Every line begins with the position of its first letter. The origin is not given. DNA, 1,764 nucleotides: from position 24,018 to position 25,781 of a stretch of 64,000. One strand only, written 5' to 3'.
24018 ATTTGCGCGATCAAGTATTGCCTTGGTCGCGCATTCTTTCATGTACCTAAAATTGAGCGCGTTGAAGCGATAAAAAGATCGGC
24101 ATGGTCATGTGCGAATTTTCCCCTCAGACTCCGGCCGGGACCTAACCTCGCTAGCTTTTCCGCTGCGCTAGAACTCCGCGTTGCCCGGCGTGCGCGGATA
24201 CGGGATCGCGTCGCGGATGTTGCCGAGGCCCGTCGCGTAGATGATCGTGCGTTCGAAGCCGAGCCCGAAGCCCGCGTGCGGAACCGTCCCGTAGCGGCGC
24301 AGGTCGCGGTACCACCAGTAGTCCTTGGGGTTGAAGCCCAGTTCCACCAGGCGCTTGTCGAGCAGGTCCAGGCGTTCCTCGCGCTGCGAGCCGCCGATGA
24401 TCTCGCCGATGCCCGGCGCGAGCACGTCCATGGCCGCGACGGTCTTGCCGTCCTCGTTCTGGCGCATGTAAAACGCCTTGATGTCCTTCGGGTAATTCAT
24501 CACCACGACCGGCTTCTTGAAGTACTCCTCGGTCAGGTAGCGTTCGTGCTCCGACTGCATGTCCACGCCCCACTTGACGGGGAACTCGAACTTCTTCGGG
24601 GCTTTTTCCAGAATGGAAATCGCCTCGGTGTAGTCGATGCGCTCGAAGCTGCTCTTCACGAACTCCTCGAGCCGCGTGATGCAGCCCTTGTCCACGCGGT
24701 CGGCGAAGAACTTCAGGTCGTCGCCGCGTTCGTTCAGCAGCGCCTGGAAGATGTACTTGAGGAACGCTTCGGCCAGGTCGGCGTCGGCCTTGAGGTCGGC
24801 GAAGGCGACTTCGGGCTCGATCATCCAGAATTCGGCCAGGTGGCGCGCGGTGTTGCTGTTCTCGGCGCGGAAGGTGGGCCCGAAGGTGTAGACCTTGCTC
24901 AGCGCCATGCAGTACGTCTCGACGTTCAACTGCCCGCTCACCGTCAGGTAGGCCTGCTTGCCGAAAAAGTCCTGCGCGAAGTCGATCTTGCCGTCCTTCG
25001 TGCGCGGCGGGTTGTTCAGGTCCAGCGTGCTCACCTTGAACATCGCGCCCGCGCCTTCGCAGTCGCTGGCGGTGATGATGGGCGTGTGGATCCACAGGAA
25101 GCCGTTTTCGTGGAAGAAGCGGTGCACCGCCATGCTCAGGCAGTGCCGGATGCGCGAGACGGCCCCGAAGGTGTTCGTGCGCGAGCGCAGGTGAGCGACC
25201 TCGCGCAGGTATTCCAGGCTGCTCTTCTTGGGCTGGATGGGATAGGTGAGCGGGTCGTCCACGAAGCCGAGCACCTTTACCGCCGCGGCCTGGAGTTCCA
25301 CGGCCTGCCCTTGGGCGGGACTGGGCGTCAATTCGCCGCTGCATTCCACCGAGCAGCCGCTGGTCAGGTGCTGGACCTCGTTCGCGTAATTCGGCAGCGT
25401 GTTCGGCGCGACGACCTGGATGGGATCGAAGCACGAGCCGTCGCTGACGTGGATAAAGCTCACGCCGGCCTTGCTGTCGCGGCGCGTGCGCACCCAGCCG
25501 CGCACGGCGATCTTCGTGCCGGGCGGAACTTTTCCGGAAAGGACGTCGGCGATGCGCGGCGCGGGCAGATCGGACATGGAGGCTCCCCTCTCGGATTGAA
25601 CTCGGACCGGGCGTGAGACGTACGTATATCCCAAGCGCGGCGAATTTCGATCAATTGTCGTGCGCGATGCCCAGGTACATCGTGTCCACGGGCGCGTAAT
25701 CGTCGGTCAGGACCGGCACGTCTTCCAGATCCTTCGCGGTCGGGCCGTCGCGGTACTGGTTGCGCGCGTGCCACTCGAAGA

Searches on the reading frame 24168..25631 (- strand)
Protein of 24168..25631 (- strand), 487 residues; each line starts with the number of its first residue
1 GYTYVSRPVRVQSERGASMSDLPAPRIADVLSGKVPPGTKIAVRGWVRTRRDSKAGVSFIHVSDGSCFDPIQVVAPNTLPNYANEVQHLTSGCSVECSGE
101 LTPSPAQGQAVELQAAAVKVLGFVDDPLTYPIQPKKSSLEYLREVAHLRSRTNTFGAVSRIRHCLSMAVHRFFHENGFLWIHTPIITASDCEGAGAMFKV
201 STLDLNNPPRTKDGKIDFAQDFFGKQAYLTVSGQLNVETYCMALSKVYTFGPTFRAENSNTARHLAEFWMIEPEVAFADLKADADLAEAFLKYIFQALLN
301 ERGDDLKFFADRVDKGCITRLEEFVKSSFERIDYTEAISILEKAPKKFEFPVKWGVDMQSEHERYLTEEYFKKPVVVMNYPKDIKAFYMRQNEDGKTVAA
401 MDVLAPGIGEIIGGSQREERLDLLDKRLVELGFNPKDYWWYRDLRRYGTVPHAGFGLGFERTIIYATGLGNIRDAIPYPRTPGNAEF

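Call 61: search_protein_families(library=pfam, proteins=[window:24168-25631:-], max_evalue=0.001)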
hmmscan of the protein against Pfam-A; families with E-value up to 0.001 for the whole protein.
window:24168-25631:- (487 aa): 2 families
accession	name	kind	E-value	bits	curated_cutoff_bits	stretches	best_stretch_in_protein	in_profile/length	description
PF00152.25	tRNA-synt_2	-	5.6e-64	216.6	25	1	144-481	7-307/308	tRNA synthetases class II (D, K and N)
PF01336.31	tRNA_anti-codon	-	1.5e-11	44.5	27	1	42-121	2-75/75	OB-fold nucleic acid binding domain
